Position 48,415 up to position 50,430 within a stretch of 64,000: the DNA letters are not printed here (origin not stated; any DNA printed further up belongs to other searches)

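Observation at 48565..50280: Soluble chemoreceptor built on a [FeFe]-hydrogenase-like sensor domain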

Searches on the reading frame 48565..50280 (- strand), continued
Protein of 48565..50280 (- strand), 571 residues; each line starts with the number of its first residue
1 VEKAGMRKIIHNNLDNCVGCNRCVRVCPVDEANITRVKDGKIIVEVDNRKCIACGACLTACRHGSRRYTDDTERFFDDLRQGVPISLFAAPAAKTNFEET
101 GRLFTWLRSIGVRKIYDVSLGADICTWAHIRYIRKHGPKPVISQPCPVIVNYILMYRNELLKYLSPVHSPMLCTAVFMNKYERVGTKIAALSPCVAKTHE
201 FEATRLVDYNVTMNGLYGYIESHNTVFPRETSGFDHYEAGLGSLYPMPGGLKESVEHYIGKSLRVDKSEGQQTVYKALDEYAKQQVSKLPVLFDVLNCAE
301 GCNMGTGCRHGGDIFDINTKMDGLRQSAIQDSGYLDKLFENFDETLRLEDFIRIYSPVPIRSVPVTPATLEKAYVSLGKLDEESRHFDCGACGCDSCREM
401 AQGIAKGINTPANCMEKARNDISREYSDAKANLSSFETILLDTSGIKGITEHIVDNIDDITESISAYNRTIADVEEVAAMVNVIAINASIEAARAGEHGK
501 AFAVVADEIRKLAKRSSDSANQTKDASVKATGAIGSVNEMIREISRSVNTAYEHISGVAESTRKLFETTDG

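Call 10: find_homologous_proteins(query=window:48565-50280:-, max_evalue=1e-10)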
Query window:48565-50280:- (571 aa): 4540 proteins with E <= 1e-10 among 8000 candidates; the best 120 are listed.
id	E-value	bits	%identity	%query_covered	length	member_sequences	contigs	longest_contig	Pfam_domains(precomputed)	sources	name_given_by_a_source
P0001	0.0e+0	1300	100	99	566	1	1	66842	PF00015.27,PF14697.12,PF02906.20,PF12797.13,PF12837.13,PF00037.33,PF12838.13,PF13237.12,PF13187.12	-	-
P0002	2.9e-267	906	68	98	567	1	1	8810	PF00015.27,PF02906.20,PF04060.19,PF12838.13,PF13237.12,PF13183.12,PF13187.12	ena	-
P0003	3.5e-265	899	68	99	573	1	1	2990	PF00015.27,PF14697.12,PF02906.20,PF12797.13,PF12837.13,PF00037.33,PF12838.13,PF13237.12,PF13187.12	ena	-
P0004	2.7e-264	896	68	98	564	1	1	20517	PF00015.27,PF14697.12,PF02906.20,PF12797.13,PF12837.13,PF00037.33,PF12838.13,PF13237.12,PF13187.12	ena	-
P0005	1.1e-257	874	65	99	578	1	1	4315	PF00015.27,PF14697.12,PF02906.20,PF12797.13,PF04060.19,PF12837.13,PF00037.33,PF12838.13,PF13237.12,PF13183.12,PF13187.12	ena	-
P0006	2.5e-256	870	66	98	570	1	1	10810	PF00015.27,PF14697.12,PF02906.20,PF12797.13,PF04060.19,PF12837.13,PF00037.33,PF12838.13,PF13237.12,PF13187.12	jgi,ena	-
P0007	3.2e-255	866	66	99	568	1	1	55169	PF00015.27,PF14697.12,PF02906.20,PF12797.13,PF12837.13,PF00037.33,PF12838.13,PF13237.12,PF13183.12,PF13187.12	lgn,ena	-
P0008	4.2e-254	862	65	98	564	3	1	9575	PF00015.27,PF14697.12,PF02906.20,PF12797.13,PF12837.13,PF00037.33,PF12838.13,PF13237.12,PF13187.12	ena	-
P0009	7.9e-254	861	65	99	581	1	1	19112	PF00015.27,PF02906.20,PF04060.19,PF12837.13,PF00037.33,PF12838.13,PF13237.12,PF13187.12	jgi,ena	-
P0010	2.6e-252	856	65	98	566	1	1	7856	PF00015.27,PF14697.12,PF02906.20,PF04060.19,PF12837.13,PF00037.33,PF12838.13,PF13237.12,PF13187.12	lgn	-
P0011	1.0e-251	854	64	98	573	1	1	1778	PF00015.27,PF14697.12,PF02906.20,PF12837.13,PF12838.13,PF25160.2,PF13237.12,PF13183.12,PF13187.12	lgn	-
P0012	2.1e-251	853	65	98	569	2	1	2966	PF00015.27,PF14697.12,PF02906.20,PF12797.13,PF12837.13,PF00037.33,PF12838.13,PF13459.12,PF13237.12,PF13187.12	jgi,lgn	-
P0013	9.4e-251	851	64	98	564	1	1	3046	PF00015.27,PF14697.12,PF02906.20,PF04060.19,PF12837.13,PF12838.13,PF13237.12,PF13187.12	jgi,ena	-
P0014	9.6e-251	851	65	98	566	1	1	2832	PF00015.27,PF02906.20,PF12838.13,PF13237.12,PF13187.12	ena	-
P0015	2.0e-249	847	63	98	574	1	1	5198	PF00015.27,PF14697.12,PF02906.20,PF12837.13,PF00037.33,PF12838.13,PF13237.12,PF13187.12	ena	-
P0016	9.5e-249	845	64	98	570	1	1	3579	PF00015.27,PF14697.12,PF02906.20,PF04060.19,PF12837.13,PF00037.33,PF12838.13,PF13237.12,PF13187.12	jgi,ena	-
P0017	8.7e-246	835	63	98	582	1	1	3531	PF00015.27,PF14697.12,PF02906.20,PF12797.13,PF04060.19,PF12837.13,PF00037.33,PF12838.13,PF13237.12,PF13187.12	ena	-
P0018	5.9e-245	832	64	98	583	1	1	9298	PF00015.27,PF02906.20,PF04060.19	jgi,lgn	-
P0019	7.4e-245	832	63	98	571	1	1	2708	PF00015.27,PF02906.20,PF04060.19,PF12837.13,PF00037.33,PF12838.13,PF13237.12,PF13187.12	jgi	jgi:iron only hydrogenase large subunit-like protein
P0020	1.2e-244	831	62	98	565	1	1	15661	PF00015.27,PF02906.20,PF12837.13,PF12838.13,PF13237.12,PF13187.12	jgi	jgi:NAD-dependent dihydropyrimidine dehydrogenase PreA subunit/Holliday junction resolvasome RuvABC 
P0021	1.4e-244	831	63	99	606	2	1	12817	PF00015.27,PF14697.12,PF02906.20,PF12797.13,PF12837.13,PF00037.33,PF12838.13,PF13237.12,PF13183.12,PF13187.12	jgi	-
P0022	1.7e-244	830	63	98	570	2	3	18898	PF00015.27,PF14697.12,PF02906.20,PF12797.13,PF12837.13,PF00037.33,PF12838.13,PF13237.12,PF13187.12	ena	-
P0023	2.5e-244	830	62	99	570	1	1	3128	PF00015.27,PF02906.20,PF12837.13,PF12838.13,PF13237.12,PF13187.12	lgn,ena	-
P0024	2.9e-244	830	63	99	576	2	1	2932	PF00015.27,PF14697.12,PF02906.20,PF12797.13,PF04060.19,PF12837.13,PF00037.33,PF12838.13,PF13237.12,PF13183.12,PF13187.12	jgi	-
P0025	3.7e-244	829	63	99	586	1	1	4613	PF00015.27,PF14697.12,PF02906.20,PF12797.13,PF12837.13,PF00037.33,PF12838.13,PF13237.12,PF13187.12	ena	-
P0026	9.2e-244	828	63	98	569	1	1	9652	PF00015.27,PF14697.12,PF02906.20,PF12837.13,PF12838.13,PF13237.12,PF13187.12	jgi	-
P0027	1.9e-243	827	62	98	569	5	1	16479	PF00015.27,PF14697.12,PF02906.20,PF04060.19,PF12837.13,PF12838.13,PF13237.12,PF13187.12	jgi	-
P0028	2.4e-243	827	62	98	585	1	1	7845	PF00015.27,PF02906.20,PF12797.13,PF04060.19,PF12837.13,PF00037.33,PF12838.13,PF13237.12,PF13187.12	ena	-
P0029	3.5e-243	826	64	98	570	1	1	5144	PF00015.27,PF14697.12,PF02906.20,PF04060.19,PF12837.13,PF00037.33,PF12838.13,PF13237.12,PF13187.12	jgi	-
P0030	4.5e-243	826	63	98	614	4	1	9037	PF00015.27,PF14697.12,PF02906.20,PF12797.13,PF12837.13,PF00037.33,PF12838.13,PF13237.12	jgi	jgi:NAD-dependent dihydropyrimidine dehydrogenase PreA subunit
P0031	5.6e-243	825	62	98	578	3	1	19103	PF00015.27,PF02906.20,PF04060.19,PF12837.13,PF00037.33,PF12838.13,PF13237.12,PF13183.12,PF13187.12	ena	-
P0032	5.9e-243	825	62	98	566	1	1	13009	PF00015.27,PF14697.12,PF02906.20,PF04060.19,PF12837.13,PF00037.33,PF12838.13,PF13237.12,PF13187.12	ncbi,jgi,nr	ncbi:MAG: methyl-accepting chemotaxis protein [Clostridiales bacterium]|jgi:NAD-dependent dihydropyr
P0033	6.1e-243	825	62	99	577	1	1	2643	PF00015.27,PF14697.12,PF02906.20,PF12797.13,PF12837.13,PF00037.33,PF12838.13,PF25160.2,PF13237.12,PF13187.12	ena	-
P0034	9.7e-243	825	63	98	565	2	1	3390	PF00015.27,PF14697.12,PF02906.20,PF12837.13,PF12838.13,PF13237.12,PF13183.12,PF13187.12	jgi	jgi:iron only hydrogenase large subunit-like protein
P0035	1.4e-242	824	62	98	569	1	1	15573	PF00015.27,PF14697.12,PF02906.20,PF04060.19,PF12837.13,PF12838.13,PF13237.12,PF13187.12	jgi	-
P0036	1.6e-242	824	62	98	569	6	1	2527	PF00015.27,PF14697.12,PF02906.20,PF04060.19,PF12837.13,PF00037.33,PF12838.13,PF13237.12,PF13187.12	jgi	-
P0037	2.5e-242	823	62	99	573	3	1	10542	PF00015.27,PF02906.20,PF12797.13,PF12837.13,PF00037.33,PF12838.13,PF13237.12,PF13187.12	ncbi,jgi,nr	ncbi:MAG: methyl-accepting chemotaxis protein [Candidatus Fibromonas sp.]|jgi:iron only hydrogenase 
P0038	4.6e-242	822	62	99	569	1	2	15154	PF00015.27,PF02906.20,PF12797.13,PF04060.19,PF12837.13,PF00037.33,PF12838.13,PF13237.12,PF13183.12,PF13187.12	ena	-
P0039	6.4e-242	822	62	98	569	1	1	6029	PF00015.27,PF02906.20,PF12837.13,PF12838.13,PF13237.12,PF13187.12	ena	-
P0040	8.4e-242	822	62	98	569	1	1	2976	PF00015.27,PF14697.12,PF02906.20,PF12837.13,PF12838.13,PF13237.12,PF13187.12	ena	-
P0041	2.4e-241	820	61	98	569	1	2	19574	PF00015.27,PF14697.12,PF02906.20,PF12837.13,PF12838.13,PF13237.12,PF13187.12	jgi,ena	-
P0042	4.6e-241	819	64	97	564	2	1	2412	PF00015.27,PF14697.12,PF02906.20,PF04060.19,PF12837.13,PF12838.13,PF13237.12,PF13187.12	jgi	-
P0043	5.6e-241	819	62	98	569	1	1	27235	PF00015.27,PF14697.12,PF02906.20,PF12797.13,PF12837.13,PF00037.33,PF12838.13,PF13237.12,PF13187.12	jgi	jgi:iron only hydrogenase large subunit-like protein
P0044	6.3e-241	819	62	97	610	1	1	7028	PF00015.27,PF14697.12,PF02906.20,PF04060.19,PF12837.13,PF00037.33,PF12838.13,PF13237.12,PF13183.12,PF13187.12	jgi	jgi:iron only hydrogenase large subunit-like protein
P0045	9.6e-241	818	62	98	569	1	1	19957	PF00015.27,PF14697.12,PF02906.20,PF04060.19,PF12838.13,PF13237.12,PF13187.12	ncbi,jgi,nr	ncbi:MAG: methyl-accepting chemotaxis protein [Fibromonadaceae bacterium]|jgi:iron only hydrogenase 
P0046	1.7e-240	817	62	98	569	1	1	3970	PF00015.27,PF14697.12,PF02906.20,PF12797.13,PF12837.13,PF00037.33,PF12838.13,PF13237.12,PF13183.12,PF13187.12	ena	-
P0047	2.8e-240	817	63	98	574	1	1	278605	PF00015.27,PF14697.12,PF02906.20,PF12797.13,PF04060.19,PF12837.13,PF12838.13,PF13237.12,PF13183.12,PF13187.12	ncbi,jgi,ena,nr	ncbi:MAG: methyl-accepting chemotaxis protein [Clostridiales bacterium]|nr:methyl-accepting chemotax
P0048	3.6e-240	816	62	98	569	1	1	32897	PF00015.27,PF14697.12,PF02906.20,PF12837.13,PF12838.13,PF13237.12,PF13187.12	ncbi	ncbi:hypothetical protein R83H12_02984 [Fibrobacteria bacterium R8-3-H12]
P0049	9.2e-240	815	63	98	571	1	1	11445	PF00015.27,PF02906.20,PF12797.13,PF12837.13,PF00037.33,PF12838.13,PF13237.12,PF13187.12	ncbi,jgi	-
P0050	1.2e-239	814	62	98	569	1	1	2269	PF00015.27,PF14697.12,PF02906.20,PF12837.13,PF12838.13,PF13237.12,PF13187.12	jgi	-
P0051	1.3e-239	814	61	98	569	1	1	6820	PF00015.27,PF14697.12,PF02906.20,PF12837.13,PF12838.13,PF13237.12,PF13187.12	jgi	-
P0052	1.4e-239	814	62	98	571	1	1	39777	PF00015.27,PF14697.12,PF02906.20,PF12797.13,PF12837.13,PF00037.33,PF12838.13,PF25160.2,PF13237.12,PF13187.12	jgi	-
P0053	2.7e-239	813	61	98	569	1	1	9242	PF00015.27,PF14697.12,PF02906.20,PF12838.13,PF13237.12,PF13187.12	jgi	-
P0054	2.7e-239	813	62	98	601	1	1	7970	PF00015.27,PF02906.20,PF04060.19,PF12837.13,PF12838.13,PF13237.12,PF13187.12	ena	-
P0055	3.2e-239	813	63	98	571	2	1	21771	PF00015.27,PF02906.20,PF12797.13,PF12837.13,PF00037.33,PF12838.13,PF13237.12,PF13187.12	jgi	-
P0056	4.3e-239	813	61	99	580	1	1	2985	PF00015.27,PF14697.12,PF02906.20,PF04060.19,PF12837.13,PF00037.33,PF12838.13,PF13237.12,PF13187.12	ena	-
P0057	7.9e-239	812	61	98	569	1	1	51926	PF00015.27,PF14697.12,PF02906.20,PF12838.13,PF13237.12,PF13187.12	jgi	-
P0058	9.0e-239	812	61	98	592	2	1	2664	PF00015.27,PF14697.12,PF02906.20,PF12797.13,PF04060.19,PF12837.13,PF00037.33,PF12838.13,PF13237.12,PF13187.12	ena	-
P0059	9.4e-239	812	61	98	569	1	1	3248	PF00015.27,PF14697.12,PF02906.20,PF04060.19,PF12837.13,PF00037.33,PF12838.13,PF13237.12,PF13187.12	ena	-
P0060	1.2e-238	811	60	98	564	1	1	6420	PF00015.27,PF02906.20,PF12837.13,PF12838.13,PF13237.12,PF13187.12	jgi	jgi:NAD-dependent dihydropyrimidine dehydrogenase PreA subunit/Holliday junction resolvasome RuvABC 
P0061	2.0e-238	810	63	98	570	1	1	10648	PF00015.27,PF02906.20,PF12797.13,PF04060.19,PF12837.13,PF00037.33,PF12838.13,PF13237.12,PF13187.12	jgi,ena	-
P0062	2.5e-238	810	60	98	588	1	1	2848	PF00015.27,PF14697.12,PF02906.20,PF12797.13,PF04060.19,PF12837.13,PF00037.33,PF12838.13,PF13237.12,PF13183.12,PF13187.12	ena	-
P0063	3.1e-238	810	60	98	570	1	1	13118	PF00015.27,PF14697.12,PF02906.20,PF12797.13,PF04060.19,PF12837.13,PF00037.33,PF12838.13,PF13237.12,PF13187.12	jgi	-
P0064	9.9e-238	808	61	98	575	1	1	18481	PF00015.27,PF14697.12,PF02906.20,PF04060.19,PF00037.33,PF12838.13,PF13237.12,PF13187.12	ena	-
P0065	1.7e-237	807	62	99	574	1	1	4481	PF00015.27,PF14697.12,PF02906.20,PF12837.13,PF00037.33,PF12838.13,PF13237.12,PF13187.12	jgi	jgi:ferredoxin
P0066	2.4e-237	807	61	98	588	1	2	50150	PF00015.27,PF14697.12,PF02906.20,PF12837.13,PF00037.33,PF12838.13,PF13237.12,PF13187.12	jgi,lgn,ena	-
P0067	2.7e-237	807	61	98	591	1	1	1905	PF00015.27,PF02906.20,PF12797.13,PF04060.19,PF12837.13,PF00037.33,PF12838.13,PF13237.12,PF13187.12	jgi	jgi:iron only hydrogenase large subunit-like protein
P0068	2.9e-237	807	61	99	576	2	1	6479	PF00015.27,PF14697.12,PF02906.20,PF04060.19,PF12837.13,PF12838.13,PF13237.12,PF13187.12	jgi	jgi:NAD-dependent dihydropyrimidine dehydrogenase PreA subunit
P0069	3.3e-237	806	62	98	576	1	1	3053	PF00015.27,PF14697.12,PF02906.20,PF12797.13,PF12837.13,PF00037.33,PF12838.13,PF13237.12,PF13183.12,PF13187.12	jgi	-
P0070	4.6e-237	806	61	98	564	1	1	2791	PF00015.27,PF14697.12,PF02906.20,PF12837.13,PF12838.13,PF13237.12,PF13187.12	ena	-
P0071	5.1e-237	806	61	98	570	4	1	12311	PF00015.27,PF02906.20,PF12797.13,PF12837.13,PF00037.33,PF12838.13,PF13237.12,PF13187.12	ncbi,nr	ncbi:MAG: methyl-accepting chemotaxis protein [Candidatus Fibromonas sp.]|nr:methyl-accepting chemot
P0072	5.7e-237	806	60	98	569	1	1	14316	PF00015.27,PF02906.20,PF12837.13,PF12838.13,PF13237.12,PF13187.12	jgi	-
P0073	1.1e-236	805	62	98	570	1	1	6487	PF00015.27,PF14697.12,PF02906.20,PF12797.13,PF12837.13,PF00037.33,PF12838.13,PF13237.12,PF13187.12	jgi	jgi:iron only hydrogenase large subunit-like protein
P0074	1.7e-236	804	61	98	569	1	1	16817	PF00015.27,PF02906.20,PF04060.19,PF12838.13,PF13237.12,PF13187.12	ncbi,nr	ncbi:MAG: methyl-accepting chemotaxis protein [Fibromonadaceae bacterium]|nr:methyl-accepting chemot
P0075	2.0e-236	804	60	98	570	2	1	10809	PF00015.27,PF14697.12,PF02906.20,PF12838.13,PF13237.12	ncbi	-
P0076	3.4e-236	803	61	98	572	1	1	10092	PF00015.27,PF14697.12,PF02906.20,PF12797.13,PF12837.13,PF00037.33,PF12838.13,PF13237.12,PF13187.12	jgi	jgi:iron only hydrogenase large subunit-like protein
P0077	4.0e-236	803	62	96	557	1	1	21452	PF00015.27,PF02906.20,PF12838.13,PF13237.12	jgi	jgi:Fe-S-cluster-containing dehydrogenase component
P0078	7.3e-236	802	63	98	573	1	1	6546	PF00015.27,PF14697.12,PF02906.20,PF04060.19,PF12837.13,PF00037.33,PF12838.13,PF13237.12,PF13183.12,PF13187.12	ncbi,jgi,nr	ncbi:MAG: methyl-accepting chemotaxis protein [Chitinispirillales bacterium]|jgi:NAD-dependent dihyd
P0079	8.3e-235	798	61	98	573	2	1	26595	PF00015.27,PF14697.12,PF02906.20,PF12797.13,PF12837.13,PF00037.33,PF12838.13,PF13237.12,PF13187.12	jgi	-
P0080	9.5e-235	798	61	98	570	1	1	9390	PF00015.27,PF14697.12,PF02906.20,PF12837.13,PF00037.33,PF12838.13,PF13237.12,PF13187.12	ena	-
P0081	1.0e-234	798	62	98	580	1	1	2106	PF00015.27,PF14697.12,PF02906.20,PF12837.13,PF00037.33,PF12838.13,PF13237.12,PF13187.12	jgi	jgi:Fe-S-cluster-containing dehydrogenase component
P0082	1.5e-234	798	59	98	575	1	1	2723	PF14697.12,PF12837.13,PF13484.12,PF12838.13,PF12800.13,PF00015.27,PF02906.20,PF12797.13,PF04060.19,PF00037.33,PF25160.2,PF13237.12,PF13187.12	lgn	-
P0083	1.5e-234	798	62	96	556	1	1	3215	PF00015.27,PF02906.20,PF12837.13,PF12838.13,PF13237.12,PF13187.12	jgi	jgi:Fe-S-cluster-containing dehydrogenase component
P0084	2.4e-234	797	61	98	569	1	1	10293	PF00015.27,PF14697.12,PF02906.20,PF12837.13,PF12838.13,PF13237.12,PF13187.12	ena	-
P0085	3.4e-234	796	60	99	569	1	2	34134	PF00015.27,PF02906.20,PF04060.19,PF12838.13,PF13237.12,PF13187.12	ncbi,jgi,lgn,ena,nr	ncbi:MAG: methyl-accepting chemotaxis protein [Oscillospiraceae bacterium]|nr:methyl-accepting chemo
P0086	5.1e-234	796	61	98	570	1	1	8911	PF00015.27,PF14697.12,PF02906.20,PF12837.13,PF00037.33,PF12838.13,PF13237.12,PF13187.12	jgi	jgi:iron only hydrogenase large subunit-like protein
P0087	9.0e-234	795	64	92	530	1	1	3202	PF00015.27,PF02906.20,PF00037.33,PF12838.13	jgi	-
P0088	1.1e-233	795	60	98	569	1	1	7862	PF00015.27,PF14697.12,PF02906.20,PF12837.13,PF00037.33,PF12838.13,PF13237.12,PF13187.12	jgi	jgi:Fe-S-cluster-containing dehydrogenase component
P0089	3.9e-233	793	61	98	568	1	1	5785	PF00015.27,PF14697.12,PF02906.20,PF04060.19,PF12838.13,PF13237.12,PF13187.12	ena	-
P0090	4.8e-233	793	60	99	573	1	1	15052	PF00015.27,PF14697.12,PF02906.20,PF04060.19,PF12837.13,PF12838.13,PF13237.12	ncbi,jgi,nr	ncbi:MAG: methyl-accepting chemotaxis protein [Fibromonadaceae bacterium]|jgi:iron only hydrogenase 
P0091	1.2e-232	791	59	98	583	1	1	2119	PF00015.27,PF14697.12,PF02906.20,PF04060.19,PF12837.13,PF12838.13,PF13237.12,PF13183.12,PF13187.12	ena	-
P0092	1.3e-232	791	60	99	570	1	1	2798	PF00015.27,PF02906.20,PF04060.19,PF12837.13,PF00037.33,PF12838.13,PF13237.12,PF13187.12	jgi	jgi:iron only hydrogenase large subunit-like protein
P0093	1.5e-232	791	61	98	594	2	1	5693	PF00015.27,PF14697.12,PF02906.20,PF04060.19,PF12837.13,PF12838.13,PF13237.12,PF13187.12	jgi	-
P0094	2.3e-232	790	59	98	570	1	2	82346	PF00015.27,PF02906.20,PF04060.19,PF12838.13,PF13187.12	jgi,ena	-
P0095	4.9e-232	789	62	98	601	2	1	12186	PF00015.27,PF14697.12,PF02906.20,PF12837.13,PF00037.33,PF12838.13,PF13237.12,PF13183.12,PF13187.12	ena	-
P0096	7.0e-232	789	61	96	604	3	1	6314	PF00015.27,PF02906.20,PF04060.19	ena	-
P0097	7.2e-232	789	62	98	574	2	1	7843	PF00015.27,PF14697.12,PF02906.20,PF12797.13,PF12837.13,PF00037.33,PF12838.13,PF13237.12,PF13187.12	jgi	jgi:iron only hydrogenase large subunit-like protein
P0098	1.6e-231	788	61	96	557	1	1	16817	PF00015.27,PF02906.20,PF04060.19,PF12838.13,PF13237.12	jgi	jgi:Fe-S-cluster-containing dehydrogenase component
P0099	2.5e-231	787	62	96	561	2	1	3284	PF00015.27,PF02906.20,PF12838.13,PF13237.12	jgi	jgi:iron only hydrogenase large subunit-like protein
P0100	4.1e-231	786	60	98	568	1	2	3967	PF00015.27,PF02906.20,PF12838.13,PF13237.12,PF13187.12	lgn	-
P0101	7.5e-231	785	61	98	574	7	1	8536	PF00015.27,PF14697.12,PF02906.20,PF12837.13,PF00037.33,PF12838.13,PF13237.12,PF13187.12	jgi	-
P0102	7.8e-231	785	61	99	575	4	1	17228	PF00015.27,PF14697.12,PF02906.20,PF12837.13,PF00037.33,PF12838.13,PF13237.12,PF13187.12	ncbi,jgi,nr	ncbi:MAG: methyl-accepting chemotaxis protein [Fibromonadaceae bacterium]|jgi:NAD-dependent dihydrop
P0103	1.1e-230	785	60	99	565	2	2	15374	PF00015.27,PF14697.12,PF02906.20,PF12797.13,PF04060.19,PF12837.13,PF00037.33,PF12838.13,PF13459.12,PF13237.12,PF13187.12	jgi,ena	-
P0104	2.6e-230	784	58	98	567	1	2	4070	PF00015.27,PF02906.20,PF12837.13,PF12838.13,PF13237.12,PF13187.12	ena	-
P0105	3.1e-230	783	62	96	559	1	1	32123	PF00015.27,PF14697.12,PF02906.20,PF12838.13,PF13237.12,PF13187.12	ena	-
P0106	3.1e-230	783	59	99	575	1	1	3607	PF00015.27,PF02906.20,PF12837.13,PF12838.13,PF13237.12,PF13187.12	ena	-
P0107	3.9e-230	783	60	99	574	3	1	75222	PF00015.27,PF14697.12,PF02906.20,PF04060.19,PF12837.13,PF00037.33,PF13484.12,PF12838.13,PF13237.12,PF13183.12,PF13187.12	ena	-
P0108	6.4e-230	782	61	99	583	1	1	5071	PF00015.27,PF14697.12,PF02906.20,PF12797.13,PF12837.13,PF00037.33,PF12838.13,PF13237.12,PF13183.12,PF13187.12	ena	-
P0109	7.4e-230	782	61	98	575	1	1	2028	PF00015.27,PF14697.12,PF02906.20,PF12797.13,PF12837.13,PF00037.33,PF12838.13,PF13237.12,PF13187.12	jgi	-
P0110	9.0e-230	782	61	98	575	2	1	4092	PF00015.27,PF14697.12,PF02906.20,PF12837.13,PF00037.33,PF12838.13,PF13237.12,PF13187.12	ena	-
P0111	2.0e-229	781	59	99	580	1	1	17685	PF00015.27,PF14697.12,PF02906.20,PF12837.13,PF00037.33,PF12838.13,PF13237.12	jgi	jgi:ferredoxin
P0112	2.5e-229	780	60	98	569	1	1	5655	PF00015.27,PF02906.20,PF12837.13,PF00037.33,PF12838.13,PF13237.12,PF13183.12,PF13187.12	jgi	jgi:NAD-dependent dihydropyrimidine dehydrogenase PreA subunit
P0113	5.6e-229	779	61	96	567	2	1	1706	PF00015.27,PF02906.20,PF04060.19,PF12837.13,PF12838.13,PF13237.12,PF13187.12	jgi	-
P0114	9.2e-229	779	60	98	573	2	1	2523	PF00015.27,PF02906.20,PF12797.13,PF04060.19,PF12837.13,PF00037.33,PF12838.13,PF13237.12,PF13187.12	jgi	-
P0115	5.7e-228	776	57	99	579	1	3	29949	PF00015.27,PF02906.20,PF12837.13,PF12838.13,PF13237.12,PF13187.12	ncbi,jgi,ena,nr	ncbi:MAG: methyl-accepting chemotaxis protein [Oscillospiraceae bacterium]|nr:methyl-accepting chemo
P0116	2.6e-227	774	60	97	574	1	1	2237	PF00015.27,PF14697.12,PF02906.20,PF12797.13,PF12837.13,PF00037.33,PF12838.13,PF13237.12,PF13187.12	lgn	-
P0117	3.7e-227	773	59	98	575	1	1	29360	PF00015.27,PF02906.20,PF12837.13,PF00037.33,PF12838.13,PF13237.12,PF13187.12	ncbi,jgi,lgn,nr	ncbi:MAG: methyl-accepting chemotaxis protein [Chitinispirillales bacterium]|jgi:NAD-dependent dihyd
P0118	5.0e-227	773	58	99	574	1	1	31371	PF00015.27,PF14697.12,PF02906.20,PF00037.33,PF13484.12,PF12838.13,PF13237.12,PF13183.12,PF13187.12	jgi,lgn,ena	-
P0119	5.2e-227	773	60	98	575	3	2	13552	PF00015.27,PF14697.12,PF02906.20,PF12837.13,PF00037.33,PF12838.13,PF13237.12,PF13187.12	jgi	-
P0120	5.8e-227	773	59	99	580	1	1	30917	PF00015.27,PF14697.12,PF02906.20,PF12837.13,PF00037.33,PF12838.13,PF13237.12,PF13187.12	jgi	jgi:NAD-dependent dihydropyrimidine dehydrogenase PreA subunit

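Call 13: find_encoding_contigs(protein=P0001, flank=10000, max_places=3)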
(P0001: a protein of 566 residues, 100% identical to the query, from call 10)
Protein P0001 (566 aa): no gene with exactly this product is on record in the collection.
